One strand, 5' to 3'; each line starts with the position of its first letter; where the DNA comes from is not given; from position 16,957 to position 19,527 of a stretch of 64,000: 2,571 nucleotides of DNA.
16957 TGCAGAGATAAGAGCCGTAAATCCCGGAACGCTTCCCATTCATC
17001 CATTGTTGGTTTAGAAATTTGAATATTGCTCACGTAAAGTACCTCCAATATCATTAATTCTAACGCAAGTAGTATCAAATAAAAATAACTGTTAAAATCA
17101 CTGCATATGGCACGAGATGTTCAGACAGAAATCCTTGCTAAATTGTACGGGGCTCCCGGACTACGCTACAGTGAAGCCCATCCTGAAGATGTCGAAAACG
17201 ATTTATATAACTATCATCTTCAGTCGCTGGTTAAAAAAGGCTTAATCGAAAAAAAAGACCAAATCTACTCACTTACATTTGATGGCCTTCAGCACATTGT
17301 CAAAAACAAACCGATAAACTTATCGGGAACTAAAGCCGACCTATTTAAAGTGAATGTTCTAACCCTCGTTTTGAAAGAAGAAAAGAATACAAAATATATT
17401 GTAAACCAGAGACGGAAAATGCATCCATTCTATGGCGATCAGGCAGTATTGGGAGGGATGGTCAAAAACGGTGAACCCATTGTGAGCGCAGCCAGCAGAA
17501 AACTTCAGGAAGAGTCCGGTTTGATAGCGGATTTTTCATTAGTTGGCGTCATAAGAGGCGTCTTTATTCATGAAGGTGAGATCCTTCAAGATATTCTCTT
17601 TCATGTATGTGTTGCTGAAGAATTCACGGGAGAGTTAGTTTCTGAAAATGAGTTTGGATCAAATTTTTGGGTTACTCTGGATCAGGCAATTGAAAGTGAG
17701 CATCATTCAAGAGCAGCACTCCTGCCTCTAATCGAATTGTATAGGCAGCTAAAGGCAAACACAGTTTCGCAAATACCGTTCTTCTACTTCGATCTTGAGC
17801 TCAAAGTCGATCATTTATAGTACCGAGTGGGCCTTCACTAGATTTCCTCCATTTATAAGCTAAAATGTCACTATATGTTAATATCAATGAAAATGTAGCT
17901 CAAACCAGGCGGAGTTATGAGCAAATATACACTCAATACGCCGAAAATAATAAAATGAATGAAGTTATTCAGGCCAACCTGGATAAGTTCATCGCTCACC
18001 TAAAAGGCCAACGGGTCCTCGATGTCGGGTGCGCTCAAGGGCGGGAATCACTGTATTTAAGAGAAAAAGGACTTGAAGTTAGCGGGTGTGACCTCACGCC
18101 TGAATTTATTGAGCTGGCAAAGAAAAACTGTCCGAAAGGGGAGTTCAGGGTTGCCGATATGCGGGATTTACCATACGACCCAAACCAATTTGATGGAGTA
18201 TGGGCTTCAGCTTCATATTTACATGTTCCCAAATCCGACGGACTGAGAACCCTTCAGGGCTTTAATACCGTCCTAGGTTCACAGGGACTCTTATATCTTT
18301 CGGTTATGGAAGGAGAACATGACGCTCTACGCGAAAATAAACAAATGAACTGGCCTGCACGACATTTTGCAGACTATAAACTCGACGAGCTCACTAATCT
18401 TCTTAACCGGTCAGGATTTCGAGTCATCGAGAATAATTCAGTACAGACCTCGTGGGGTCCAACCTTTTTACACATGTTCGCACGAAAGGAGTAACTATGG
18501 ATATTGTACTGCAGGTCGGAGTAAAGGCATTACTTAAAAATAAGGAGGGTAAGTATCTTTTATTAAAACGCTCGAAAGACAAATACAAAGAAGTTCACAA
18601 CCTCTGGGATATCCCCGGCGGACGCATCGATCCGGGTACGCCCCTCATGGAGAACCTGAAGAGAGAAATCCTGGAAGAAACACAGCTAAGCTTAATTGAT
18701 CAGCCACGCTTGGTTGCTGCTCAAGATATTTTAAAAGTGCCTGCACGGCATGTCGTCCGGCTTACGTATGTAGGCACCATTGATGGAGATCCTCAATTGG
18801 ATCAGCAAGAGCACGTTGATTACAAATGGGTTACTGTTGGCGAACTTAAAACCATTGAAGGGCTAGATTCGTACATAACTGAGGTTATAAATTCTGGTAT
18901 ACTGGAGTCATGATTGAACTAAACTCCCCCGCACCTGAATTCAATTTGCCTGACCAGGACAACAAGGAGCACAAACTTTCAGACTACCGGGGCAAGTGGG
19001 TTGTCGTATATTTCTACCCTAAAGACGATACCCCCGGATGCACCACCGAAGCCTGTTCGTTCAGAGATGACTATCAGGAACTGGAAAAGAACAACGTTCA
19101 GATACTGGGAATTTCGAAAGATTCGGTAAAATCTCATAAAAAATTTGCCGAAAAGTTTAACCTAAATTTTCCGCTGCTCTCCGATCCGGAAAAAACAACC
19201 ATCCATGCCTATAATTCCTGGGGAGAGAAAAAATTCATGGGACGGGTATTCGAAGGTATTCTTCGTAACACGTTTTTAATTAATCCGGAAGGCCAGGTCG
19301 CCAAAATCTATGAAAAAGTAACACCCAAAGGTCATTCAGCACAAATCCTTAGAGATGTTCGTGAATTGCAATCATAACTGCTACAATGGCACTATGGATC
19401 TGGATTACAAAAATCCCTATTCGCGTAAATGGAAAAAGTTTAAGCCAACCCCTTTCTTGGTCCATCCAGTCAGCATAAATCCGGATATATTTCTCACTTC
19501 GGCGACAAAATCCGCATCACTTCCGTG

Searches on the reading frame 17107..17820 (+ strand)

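Call 10: search_protein_families(library=pfam, proteins=[window:17107-17820:+], max_evalue=0.01)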
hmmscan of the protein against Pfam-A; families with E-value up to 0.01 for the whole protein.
window:17107-17820:+ (237 aa): 2 families
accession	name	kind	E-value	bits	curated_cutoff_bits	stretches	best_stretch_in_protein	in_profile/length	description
PF00293.34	NUDIX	-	8.6e-11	42.4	21.1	1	82-204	4-129/134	NUDIX domain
PF14947.12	HTH_45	-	0.0088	16.5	25.5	0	33-62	35-64/77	Winged helix-turn-helix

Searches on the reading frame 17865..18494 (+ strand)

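Call 10: search_protein_families(library=pfam, proteins=[window:17865-18494:+], max_evalue=0.01)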
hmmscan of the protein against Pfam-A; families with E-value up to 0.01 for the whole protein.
window:17865-18494:+ (209 aa): 9 families
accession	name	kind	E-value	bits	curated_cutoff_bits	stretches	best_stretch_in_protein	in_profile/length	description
PF13649.12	Methyltransf_25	-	3.9e-17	63.2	27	1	51-141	1-97/97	Methyltransferase domain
PF08241.18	Methyltransf_11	-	6.5e-17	62.4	21.2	1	52-144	1-94/95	Methyltransferase domain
PF13489.12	Methyltransf_23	-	5.9e-16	59.1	27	1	30-189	4-163/164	Methyltransferase domain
PF13847.12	Methyltransf_31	-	3.4e-12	46.7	27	1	47-153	3-117/145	Methyltransferase domain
PF08242.18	Methyltransf_12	-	5.8e-09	37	30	1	52-143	1-98/98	Methyltransferase domain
PF03848.20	TehB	-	6.8e-06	26.1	20.4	1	36-85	19-68/193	Tellurite resistance protein TehB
PF02353.26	CMAS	-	0.00035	20.4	27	1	34-200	46-225/273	Mycolic acid cyclopropane synthetase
PF21419.2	RoxA-like_Cyt-c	-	0.0028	17.6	26.7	1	104-120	2-18/39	RoxA-like, cytochrome c-like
PF01728.25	FtsJ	-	0.0042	17.5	24.1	1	40-103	14-79/181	FtsJ-like methyltransferase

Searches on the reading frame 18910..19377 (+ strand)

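Call 10: search_protein_families(library=pfam, proteins=[window:18910-19377:+], max_evalue=0.01)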
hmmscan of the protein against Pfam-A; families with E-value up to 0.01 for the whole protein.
window:18910-19377:+ (155 aa): 4 families
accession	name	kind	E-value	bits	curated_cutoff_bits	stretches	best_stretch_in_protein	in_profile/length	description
PF00578.27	AhpC-TSA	-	1.5e-44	151.3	26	1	6-132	3-123/124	AhpC/TSA family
PF08534.16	Redoxin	-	8e-23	81.3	26.6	1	5-141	3-139/148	Redoxin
PF13911.12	AhpC-TSA_2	-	8.5e-06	26.6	27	1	52-104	3-55/114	AhpC/TSA antioxidant enzyme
PF02630.20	SCO1-SenC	-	0.0037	17.7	22.8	1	9-95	2-94/134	SCO1/SenC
